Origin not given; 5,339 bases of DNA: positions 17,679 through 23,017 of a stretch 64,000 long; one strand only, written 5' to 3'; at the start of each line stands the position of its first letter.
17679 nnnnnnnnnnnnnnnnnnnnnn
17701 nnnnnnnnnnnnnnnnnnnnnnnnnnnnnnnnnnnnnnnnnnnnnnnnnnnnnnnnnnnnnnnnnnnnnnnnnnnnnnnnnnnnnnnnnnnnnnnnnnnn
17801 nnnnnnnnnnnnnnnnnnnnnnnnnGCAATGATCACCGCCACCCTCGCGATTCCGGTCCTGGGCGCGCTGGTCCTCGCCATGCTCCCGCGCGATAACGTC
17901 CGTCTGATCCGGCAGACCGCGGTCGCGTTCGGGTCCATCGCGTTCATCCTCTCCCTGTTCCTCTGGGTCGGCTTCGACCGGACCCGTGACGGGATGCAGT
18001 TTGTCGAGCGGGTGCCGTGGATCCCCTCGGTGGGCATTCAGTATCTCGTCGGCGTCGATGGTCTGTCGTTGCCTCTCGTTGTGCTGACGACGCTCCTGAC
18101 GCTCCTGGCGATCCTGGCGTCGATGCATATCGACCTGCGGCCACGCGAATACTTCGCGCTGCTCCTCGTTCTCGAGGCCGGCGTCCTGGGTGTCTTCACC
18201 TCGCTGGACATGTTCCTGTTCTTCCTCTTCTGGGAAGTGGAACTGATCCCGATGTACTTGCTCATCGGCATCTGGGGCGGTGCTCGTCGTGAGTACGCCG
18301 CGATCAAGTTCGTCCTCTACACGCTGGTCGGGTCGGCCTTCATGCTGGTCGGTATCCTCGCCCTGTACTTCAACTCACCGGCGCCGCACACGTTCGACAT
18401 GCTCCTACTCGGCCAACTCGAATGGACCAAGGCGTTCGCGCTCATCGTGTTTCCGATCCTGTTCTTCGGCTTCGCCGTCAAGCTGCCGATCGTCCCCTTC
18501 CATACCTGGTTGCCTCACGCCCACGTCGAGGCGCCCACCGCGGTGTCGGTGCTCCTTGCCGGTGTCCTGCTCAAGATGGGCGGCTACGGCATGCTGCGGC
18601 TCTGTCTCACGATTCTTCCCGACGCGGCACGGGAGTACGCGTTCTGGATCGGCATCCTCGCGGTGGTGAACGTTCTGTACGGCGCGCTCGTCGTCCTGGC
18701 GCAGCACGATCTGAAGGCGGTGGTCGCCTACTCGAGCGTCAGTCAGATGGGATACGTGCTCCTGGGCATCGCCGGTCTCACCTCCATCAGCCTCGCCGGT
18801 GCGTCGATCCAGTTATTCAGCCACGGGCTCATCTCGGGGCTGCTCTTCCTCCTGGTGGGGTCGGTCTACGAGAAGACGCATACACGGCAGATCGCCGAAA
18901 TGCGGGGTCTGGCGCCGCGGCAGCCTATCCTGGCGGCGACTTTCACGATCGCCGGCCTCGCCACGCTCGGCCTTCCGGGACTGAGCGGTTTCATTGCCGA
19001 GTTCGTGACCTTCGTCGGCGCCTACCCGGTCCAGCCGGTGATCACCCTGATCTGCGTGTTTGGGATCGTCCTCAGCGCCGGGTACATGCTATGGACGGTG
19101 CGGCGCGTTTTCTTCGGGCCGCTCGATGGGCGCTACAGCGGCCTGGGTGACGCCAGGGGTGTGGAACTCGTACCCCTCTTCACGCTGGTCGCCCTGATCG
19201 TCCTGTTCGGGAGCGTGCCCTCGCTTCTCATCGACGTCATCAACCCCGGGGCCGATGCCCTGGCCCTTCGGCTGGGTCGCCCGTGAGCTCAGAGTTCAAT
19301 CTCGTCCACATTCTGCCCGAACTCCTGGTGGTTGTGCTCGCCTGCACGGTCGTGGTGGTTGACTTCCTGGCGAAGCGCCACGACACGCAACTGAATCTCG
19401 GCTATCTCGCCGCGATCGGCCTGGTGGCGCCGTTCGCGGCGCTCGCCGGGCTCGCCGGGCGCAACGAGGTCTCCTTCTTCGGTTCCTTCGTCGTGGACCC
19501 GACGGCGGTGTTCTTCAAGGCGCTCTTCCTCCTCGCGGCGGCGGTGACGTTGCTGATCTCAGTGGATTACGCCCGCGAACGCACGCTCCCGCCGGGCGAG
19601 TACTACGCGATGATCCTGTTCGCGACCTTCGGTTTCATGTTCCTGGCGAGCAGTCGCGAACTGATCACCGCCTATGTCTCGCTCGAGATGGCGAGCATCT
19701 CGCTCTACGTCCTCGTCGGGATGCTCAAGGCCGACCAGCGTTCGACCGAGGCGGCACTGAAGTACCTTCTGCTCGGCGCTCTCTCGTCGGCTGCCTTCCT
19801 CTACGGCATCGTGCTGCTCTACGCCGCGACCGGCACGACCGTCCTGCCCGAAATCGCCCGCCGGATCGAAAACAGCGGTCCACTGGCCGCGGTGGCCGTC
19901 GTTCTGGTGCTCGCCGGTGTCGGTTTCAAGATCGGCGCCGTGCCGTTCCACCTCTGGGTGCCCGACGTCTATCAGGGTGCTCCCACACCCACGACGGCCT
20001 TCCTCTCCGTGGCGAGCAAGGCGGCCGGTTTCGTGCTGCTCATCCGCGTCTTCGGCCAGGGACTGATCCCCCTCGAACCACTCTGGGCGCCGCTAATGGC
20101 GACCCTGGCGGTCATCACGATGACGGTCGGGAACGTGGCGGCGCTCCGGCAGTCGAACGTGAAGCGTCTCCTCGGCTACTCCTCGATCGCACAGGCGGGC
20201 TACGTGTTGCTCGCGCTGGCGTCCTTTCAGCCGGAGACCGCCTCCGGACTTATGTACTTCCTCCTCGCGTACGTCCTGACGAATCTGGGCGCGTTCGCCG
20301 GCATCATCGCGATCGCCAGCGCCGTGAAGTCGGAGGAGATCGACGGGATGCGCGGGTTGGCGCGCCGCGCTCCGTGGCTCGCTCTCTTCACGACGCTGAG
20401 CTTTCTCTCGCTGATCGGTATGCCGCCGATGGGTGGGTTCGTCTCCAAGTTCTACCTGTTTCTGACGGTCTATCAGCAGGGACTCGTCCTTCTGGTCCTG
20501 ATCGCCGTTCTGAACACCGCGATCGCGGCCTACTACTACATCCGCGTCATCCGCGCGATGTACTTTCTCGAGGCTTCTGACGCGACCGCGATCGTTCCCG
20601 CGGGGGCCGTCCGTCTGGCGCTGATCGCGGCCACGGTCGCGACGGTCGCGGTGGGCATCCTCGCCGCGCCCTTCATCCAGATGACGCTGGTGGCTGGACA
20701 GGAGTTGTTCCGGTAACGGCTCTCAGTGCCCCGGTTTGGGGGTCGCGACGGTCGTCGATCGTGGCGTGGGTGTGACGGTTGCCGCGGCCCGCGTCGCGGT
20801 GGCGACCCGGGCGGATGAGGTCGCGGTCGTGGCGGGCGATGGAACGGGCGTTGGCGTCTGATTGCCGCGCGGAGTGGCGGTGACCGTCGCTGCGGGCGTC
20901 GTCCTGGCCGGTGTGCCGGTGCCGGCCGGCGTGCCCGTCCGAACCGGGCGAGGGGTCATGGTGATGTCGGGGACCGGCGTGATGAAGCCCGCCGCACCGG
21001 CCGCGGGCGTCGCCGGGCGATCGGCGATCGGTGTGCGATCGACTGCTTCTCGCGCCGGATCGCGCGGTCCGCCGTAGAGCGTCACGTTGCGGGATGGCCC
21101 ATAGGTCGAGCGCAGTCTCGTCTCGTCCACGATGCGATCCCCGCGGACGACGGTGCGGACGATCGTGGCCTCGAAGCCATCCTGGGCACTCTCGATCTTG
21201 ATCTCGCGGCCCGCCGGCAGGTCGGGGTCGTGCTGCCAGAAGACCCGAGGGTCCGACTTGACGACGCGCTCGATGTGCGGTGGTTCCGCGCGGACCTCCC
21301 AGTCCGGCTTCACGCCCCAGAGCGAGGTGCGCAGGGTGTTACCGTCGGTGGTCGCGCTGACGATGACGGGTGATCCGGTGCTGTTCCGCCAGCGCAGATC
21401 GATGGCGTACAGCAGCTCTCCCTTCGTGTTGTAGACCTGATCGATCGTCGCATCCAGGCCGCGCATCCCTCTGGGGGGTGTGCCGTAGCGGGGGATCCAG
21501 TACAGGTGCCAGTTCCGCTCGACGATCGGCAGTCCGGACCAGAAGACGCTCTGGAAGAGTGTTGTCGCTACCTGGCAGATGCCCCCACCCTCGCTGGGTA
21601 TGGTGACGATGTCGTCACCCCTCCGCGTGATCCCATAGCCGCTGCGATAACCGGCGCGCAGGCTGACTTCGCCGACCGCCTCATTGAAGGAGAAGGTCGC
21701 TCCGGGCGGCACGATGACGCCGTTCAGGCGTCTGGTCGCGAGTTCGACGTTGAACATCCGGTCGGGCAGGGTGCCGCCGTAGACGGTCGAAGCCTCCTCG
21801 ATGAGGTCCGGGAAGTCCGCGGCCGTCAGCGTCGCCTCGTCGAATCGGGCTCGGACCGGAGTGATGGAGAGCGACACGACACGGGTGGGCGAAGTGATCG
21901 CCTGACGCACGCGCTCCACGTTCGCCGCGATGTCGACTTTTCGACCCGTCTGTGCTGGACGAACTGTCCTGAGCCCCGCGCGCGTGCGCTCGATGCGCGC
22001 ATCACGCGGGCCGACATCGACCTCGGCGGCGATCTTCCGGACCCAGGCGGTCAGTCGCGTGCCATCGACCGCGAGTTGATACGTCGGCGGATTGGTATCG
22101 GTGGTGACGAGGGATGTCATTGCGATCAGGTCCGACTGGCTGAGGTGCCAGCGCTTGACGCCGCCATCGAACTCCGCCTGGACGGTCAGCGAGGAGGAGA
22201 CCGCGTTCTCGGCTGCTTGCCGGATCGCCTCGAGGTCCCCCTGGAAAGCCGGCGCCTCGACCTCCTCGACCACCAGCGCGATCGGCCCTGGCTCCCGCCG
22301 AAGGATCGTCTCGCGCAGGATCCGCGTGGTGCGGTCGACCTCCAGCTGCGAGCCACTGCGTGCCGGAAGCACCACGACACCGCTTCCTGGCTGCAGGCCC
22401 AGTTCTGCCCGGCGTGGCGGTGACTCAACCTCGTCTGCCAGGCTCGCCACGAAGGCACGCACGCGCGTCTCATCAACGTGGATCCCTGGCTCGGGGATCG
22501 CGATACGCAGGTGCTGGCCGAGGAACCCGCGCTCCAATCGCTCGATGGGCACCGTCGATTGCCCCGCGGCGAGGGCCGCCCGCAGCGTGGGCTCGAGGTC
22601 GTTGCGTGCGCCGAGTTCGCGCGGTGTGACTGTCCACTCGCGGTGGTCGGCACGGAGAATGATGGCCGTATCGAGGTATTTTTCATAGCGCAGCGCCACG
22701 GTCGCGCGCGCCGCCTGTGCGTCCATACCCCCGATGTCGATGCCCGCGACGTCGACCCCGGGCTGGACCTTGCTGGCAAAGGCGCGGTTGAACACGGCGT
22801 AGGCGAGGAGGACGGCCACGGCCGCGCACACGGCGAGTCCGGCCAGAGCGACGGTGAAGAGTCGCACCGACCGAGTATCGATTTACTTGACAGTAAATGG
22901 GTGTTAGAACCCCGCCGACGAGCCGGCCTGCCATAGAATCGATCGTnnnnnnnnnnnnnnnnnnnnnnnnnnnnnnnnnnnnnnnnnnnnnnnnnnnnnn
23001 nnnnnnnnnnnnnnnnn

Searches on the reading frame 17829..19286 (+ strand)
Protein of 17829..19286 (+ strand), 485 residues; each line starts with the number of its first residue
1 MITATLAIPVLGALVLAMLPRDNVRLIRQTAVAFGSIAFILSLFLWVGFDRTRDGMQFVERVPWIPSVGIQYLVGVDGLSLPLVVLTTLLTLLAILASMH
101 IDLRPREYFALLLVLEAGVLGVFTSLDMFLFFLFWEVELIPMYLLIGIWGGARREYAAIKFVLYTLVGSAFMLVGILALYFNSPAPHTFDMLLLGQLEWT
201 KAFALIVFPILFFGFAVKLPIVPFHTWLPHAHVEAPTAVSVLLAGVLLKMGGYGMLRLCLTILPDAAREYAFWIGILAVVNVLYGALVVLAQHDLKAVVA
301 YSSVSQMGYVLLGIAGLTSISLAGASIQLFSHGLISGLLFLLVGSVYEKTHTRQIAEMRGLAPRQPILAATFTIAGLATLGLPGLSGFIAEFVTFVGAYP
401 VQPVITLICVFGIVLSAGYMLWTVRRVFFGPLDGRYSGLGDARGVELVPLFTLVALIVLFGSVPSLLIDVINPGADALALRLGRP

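Call 46: search_protein_families(library=pfam, proteins=[window:17829-19286:+], max_evalue=0.00001)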
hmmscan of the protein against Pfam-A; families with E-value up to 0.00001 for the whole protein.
window:17829-19286:+ (485 aa): 1 family
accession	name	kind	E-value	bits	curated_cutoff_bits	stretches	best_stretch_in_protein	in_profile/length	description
PF00361.26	Proton_antipo_M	-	9.2e-77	258.6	21.5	1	125-416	1-294/294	NADH:quinone oxidoreductase/Mrp antiporter, TM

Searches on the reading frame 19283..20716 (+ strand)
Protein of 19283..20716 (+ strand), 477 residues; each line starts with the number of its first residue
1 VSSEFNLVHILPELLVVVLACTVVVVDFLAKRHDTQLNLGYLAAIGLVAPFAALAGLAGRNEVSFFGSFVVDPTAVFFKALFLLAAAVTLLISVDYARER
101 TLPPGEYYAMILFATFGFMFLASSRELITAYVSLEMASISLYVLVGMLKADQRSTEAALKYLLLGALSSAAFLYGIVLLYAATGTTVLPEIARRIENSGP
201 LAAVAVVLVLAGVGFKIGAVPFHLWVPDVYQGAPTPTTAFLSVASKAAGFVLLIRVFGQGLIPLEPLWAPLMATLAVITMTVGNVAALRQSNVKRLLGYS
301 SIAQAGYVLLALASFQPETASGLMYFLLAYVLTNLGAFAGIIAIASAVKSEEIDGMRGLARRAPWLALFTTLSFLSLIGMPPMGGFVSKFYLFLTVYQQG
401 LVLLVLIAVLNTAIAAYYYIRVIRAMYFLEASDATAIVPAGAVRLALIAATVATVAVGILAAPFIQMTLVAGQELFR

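Call 84: search_protein_families(library=pfam, proteins=[window:19283-20716:+], max_evalue=0.001)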
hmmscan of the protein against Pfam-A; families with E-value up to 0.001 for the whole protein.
window:19283-20716:+ (477 aa): 1 family
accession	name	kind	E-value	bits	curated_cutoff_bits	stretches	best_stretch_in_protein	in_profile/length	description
PF00361.26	Proton_antipo_M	-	1.6e-70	238.1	21.5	1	124-414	1-293/294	NADH:quinone oxidoreductase/Mrp antiporter, TM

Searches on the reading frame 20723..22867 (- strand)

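Call 46: search_protein_families(library=pfam, proteins=[window:20723-22867:-], max_evalue=0.00001)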
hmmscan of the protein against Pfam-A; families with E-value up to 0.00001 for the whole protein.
window:20723-22867:- (714 aa): 2 families
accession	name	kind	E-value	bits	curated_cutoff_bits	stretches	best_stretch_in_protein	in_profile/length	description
PF04294.18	VanW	-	7e-32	110.1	27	1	370-517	2-130/130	VanW like protein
PF12229.13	PG_binding_4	-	4.1e-25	88.7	22.1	2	78-196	1-116/117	Putative peptidoglycan binding domain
